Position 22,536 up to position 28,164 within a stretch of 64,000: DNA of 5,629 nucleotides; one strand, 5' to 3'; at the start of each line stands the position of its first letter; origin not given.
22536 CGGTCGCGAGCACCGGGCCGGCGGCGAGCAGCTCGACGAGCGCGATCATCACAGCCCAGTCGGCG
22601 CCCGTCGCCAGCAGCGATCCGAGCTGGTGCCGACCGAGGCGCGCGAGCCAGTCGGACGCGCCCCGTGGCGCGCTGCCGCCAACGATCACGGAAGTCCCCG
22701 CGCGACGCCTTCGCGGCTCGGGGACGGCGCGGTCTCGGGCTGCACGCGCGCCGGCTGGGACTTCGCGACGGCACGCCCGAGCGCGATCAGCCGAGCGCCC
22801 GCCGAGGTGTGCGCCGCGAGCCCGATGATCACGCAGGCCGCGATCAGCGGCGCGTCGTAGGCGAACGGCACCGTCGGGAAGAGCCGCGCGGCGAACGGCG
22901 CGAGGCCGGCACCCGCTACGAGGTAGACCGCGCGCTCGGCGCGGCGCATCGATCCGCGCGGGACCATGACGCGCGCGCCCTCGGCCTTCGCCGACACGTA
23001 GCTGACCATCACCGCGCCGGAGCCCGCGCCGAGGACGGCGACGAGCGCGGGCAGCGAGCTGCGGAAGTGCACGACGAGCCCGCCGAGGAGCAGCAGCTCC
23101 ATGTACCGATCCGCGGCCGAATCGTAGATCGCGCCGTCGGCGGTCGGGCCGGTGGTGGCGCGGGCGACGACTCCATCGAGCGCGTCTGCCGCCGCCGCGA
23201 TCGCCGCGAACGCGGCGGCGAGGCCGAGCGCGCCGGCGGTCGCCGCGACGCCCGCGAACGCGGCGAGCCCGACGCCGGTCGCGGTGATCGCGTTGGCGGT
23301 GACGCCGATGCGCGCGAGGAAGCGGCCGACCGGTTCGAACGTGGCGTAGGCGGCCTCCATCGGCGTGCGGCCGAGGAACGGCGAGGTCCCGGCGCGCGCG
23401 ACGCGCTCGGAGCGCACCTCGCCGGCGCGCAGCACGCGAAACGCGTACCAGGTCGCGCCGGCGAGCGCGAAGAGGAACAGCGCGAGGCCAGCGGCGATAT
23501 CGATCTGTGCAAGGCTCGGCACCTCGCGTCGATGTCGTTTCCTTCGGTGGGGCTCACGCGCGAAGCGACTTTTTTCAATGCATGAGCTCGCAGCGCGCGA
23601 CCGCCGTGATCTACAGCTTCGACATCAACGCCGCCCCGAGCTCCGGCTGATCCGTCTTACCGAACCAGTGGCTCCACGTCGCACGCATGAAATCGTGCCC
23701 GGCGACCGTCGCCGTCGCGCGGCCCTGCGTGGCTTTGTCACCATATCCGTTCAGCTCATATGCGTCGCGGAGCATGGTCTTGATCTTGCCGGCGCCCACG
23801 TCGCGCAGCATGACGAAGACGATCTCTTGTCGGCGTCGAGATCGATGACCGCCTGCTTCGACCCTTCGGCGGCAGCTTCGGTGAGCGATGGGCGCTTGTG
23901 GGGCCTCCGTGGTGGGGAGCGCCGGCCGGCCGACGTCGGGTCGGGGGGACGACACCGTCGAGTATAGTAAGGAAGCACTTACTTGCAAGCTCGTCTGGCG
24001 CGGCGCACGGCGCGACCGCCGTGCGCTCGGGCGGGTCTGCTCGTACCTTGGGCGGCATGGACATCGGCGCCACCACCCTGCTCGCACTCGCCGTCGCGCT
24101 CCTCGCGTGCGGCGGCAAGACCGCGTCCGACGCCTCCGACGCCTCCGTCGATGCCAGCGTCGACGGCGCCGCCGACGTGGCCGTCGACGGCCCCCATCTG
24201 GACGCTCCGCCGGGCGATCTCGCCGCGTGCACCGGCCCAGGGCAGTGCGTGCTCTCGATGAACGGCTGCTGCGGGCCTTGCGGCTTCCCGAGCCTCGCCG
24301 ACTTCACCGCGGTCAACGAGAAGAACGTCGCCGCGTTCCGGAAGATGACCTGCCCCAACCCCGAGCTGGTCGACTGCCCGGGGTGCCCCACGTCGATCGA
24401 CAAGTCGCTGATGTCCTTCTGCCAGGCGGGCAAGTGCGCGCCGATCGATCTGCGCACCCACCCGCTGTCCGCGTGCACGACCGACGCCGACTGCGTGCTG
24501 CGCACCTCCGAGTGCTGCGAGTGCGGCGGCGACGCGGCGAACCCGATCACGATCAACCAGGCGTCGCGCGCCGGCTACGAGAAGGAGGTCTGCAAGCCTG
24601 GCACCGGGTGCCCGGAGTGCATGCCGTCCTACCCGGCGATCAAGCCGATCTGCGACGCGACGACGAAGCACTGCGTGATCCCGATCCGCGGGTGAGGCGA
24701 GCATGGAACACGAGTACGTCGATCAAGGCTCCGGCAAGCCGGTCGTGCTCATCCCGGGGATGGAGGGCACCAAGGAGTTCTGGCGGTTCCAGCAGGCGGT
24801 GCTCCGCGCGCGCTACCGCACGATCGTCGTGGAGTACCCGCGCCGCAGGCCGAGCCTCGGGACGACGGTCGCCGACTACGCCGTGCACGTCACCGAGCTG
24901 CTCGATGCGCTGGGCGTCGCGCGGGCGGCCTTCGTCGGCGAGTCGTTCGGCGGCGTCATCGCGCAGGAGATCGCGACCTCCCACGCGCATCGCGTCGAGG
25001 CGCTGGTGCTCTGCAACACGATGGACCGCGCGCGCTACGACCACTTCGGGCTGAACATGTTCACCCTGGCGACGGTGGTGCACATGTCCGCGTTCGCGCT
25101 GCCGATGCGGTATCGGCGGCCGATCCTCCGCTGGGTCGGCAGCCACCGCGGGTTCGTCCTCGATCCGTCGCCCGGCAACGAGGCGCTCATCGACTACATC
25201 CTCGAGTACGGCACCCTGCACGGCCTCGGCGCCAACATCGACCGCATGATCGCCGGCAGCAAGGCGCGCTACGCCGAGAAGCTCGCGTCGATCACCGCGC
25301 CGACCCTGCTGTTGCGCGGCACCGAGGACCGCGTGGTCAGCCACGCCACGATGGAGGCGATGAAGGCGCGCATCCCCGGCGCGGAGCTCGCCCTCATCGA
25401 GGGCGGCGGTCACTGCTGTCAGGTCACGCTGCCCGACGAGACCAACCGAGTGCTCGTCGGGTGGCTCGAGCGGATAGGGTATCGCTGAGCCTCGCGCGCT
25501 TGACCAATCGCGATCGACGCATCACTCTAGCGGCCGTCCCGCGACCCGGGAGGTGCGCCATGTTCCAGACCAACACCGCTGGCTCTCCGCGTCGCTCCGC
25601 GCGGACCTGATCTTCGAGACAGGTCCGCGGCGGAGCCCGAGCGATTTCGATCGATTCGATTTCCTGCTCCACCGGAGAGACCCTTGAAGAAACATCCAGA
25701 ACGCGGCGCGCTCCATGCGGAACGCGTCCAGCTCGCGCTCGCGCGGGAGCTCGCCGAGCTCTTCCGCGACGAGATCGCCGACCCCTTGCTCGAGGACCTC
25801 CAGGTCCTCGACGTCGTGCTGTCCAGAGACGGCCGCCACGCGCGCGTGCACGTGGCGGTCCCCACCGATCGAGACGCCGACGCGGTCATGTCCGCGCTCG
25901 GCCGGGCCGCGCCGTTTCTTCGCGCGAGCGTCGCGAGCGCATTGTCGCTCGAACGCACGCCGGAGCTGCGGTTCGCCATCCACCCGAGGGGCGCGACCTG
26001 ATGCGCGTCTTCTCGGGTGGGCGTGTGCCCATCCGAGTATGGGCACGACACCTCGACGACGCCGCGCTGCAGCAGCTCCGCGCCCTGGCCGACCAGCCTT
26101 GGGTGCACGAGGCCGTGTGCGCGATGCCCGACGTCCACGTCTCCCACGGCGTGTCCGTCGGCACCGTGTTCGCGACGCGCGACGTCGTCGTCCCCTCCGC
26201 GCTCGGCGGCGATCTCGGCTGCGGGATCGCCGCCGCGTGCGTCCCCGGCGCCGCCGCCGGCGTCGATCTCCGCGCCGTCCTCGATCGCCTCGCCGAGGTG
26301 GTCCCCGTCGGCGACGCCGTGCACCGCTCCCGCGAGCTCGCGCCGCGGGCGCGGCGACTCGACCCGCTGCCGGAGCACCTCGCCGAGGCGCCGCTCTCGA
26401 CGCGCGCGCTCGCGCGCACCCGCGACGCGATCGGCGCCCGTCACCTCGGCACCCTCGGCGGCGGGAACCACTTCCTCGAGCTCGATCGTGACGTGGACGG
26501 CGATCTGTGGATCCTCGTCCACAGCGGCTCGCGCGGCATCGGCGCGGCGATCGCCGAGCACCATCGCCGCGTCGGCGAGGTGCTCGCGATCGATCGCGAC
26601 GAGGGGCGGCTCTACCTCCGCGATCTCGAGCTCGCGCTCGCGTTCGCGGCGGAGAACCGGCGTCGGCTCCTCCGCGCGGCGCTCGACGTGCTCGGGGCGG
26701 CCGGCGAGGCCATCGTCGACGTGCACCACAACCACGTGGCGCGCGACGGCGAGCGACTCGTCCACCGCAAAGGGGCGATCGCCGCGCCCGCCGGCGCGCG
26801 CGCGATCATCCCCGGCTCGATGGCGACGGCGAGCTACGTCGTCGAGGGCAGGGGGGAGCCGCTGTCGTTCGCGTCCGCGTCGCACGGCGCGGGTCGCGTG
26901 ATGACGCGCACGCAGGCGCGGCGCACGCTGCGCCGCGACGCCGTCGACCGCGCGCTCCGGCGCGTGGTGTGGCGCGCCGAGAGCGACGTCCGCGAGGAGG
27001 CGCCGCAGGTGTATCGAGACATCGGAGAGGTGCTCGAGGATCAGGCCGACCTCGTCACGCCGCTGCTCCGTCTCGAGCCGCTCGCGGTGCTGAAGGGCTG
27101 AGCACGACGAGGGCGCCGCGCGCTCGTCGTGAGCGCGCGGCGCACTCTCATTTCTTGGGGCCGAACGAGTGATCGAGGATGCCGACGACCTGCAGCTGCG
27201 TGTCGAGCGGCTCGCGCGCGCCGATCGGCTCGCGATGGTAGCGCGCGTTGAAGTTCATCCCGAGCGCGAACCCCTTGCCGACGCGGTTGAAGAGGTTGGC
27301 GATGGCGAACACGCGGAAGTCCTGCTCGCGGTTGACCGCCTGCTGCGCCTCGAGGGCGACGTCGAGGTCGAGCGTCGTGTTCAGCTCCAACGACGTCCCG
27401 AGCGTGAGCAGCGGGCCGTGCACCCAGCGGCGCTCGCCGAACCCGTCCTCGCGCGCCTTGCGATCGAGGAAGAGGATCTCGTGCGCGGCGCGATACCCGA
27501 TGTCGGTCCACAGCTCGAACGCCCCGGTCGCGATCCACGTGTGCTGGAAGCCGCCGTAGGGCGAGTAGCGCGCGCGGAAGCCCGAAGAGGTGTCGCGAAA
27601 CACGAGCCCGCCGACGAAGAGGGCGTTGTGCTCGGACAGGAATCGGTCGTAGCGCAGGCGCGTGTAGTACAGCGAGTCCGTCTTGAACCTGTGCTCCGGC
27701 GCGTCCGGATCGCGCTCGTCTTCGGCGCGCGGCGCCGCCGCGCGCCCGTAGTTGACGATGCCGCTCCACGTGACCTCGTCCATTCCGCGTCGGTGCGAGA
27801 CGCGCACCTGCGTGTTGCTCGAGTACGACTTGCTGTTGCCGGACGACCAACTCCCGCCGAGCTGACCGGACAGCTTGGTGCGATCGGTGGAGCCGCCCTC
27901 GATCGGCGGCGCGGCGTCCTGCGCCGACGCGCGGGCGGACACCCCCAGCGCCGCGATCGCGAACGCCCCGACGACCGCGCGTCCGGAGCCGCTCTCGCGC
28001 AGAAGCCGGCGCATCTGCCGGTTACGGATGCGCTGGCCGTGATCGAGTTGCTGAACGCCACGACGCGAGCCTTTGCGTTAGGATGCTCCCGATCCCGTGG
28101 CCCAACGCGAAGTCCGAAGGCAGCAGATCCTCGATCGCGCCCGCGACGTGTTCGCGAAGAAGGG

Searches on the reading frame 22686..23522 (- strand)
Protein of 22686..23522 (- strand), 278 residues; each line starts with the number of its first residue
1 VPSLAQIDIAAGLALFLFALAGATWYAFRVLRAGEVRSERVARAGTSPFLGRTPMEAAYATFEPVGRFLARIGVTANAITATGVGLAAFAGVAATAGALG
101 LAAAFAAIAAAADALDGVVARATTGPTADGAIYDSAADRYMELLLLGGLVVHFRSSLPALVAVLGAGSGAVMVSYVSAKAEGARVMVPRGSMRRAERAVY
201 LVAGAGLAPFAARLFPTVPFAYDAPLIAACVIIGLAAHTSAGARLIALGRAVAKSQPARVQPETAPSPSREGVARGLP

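Call 33: search_protein_families(library=pfam, max_evalue=0.0001, proteins=[window:22686-23522:-])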
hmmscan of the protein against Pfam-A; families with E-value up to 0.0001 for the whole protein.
window:22686-23522:- (278 aa): 1 family
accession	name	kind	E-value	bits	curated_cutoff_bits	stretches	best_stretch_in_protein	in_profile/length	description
PF01066.26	CDP-OH_P_transf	-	2.8e-10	41.2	22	1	75-206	3-132/152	CDP-alcohol phosphatidyltransferase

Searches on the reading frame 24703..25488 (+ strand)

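Call 34: search_protein_families(library=pfam, max_evalue=0.0001, proteins=[window:24703-25488:+])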
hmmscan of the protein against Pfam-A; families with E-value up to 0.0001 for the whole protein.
window:24703-25488:+ (261 aa): 4 families
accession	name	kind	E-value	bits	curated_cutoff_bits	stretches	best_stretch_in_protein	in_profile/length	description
PF00561.26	Abhydrolase_1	-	2.1e-18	67.4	25.8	1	12-240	1-241/245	alpha/beta hydrolase fold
PF12697.13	Abhydrolase_6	-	3.4e-17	64.3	26.3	1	14-249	1-216/217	Alpha/beta hydrolase family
PF12146.15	Hydrolase_4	-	8.2e-13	48.6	27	2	50-111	53-114/239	Serine aminopeptidase, S33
PF12695.13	Abhydrolase_5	-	4.7e-05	23.7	27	0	28-106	17-89/164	Alpha/beta hydrolase family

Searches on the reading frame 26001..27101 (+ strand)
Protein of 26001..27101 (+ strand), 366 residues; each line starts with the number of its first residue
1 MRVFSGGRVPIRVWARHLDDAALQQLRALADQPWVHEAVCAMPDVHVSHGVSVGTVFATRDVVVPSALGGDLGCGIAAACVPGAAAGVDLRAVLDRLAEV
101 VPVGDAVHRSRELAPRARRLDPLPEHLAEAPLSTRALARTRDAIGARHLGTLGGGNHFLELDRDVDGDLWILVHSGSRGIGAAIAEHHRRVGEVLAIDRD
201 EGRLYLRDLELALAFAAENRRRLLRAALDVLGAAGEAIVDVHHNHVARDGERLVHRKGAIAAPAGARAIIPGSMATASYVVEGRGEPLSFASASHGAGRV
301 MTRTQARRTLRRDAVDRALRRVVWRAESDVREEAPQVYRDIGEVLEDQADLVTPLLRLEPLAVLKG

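Call 34: search_protein_families(library=pfam, max_evalue=0.0001, proteins=[window:26001-27101:+])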
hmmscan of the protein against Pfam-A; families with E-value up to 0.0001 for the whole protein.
window:26001-27101:+ (366 aa): 1 family
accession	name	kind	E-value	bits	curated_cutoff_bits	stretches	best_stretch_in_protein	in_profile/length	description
PF01139.22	RtcB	-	2e-74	251.8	27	1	25-366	1-426/426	tRNA-splicing ligase RtcB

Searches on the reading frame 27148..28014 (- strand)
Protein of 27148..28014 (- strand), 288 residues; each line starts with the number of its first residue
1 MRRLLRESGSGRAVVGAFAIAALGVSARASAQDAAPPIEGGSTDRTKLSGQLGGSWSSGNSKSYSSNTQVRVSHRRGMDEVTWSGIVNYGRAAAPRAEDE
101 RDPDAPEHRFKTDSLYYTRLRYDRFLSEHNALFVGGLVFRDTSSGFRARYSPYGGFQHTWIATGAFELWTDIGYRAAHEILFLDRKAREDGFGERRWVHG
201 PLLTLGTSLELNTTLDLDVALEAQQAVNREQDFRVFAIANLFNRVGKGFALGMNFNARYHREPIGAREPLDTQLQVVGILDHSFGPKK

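Call 34: search_protein_families(library=pfam, max_evalue=0.0001, proteins=[window:27148-28014:-])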
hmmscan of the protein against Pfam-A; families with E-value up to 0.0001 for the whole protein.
window:27148-28014:- (288 aa): 1 family
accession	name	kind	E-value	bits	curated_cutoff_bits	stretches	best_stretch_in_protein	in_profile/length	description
PF04338.18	DUF481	-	2.9e-17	63.9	21.1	1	51-276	2-204/210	Protein of unknown function, DUF481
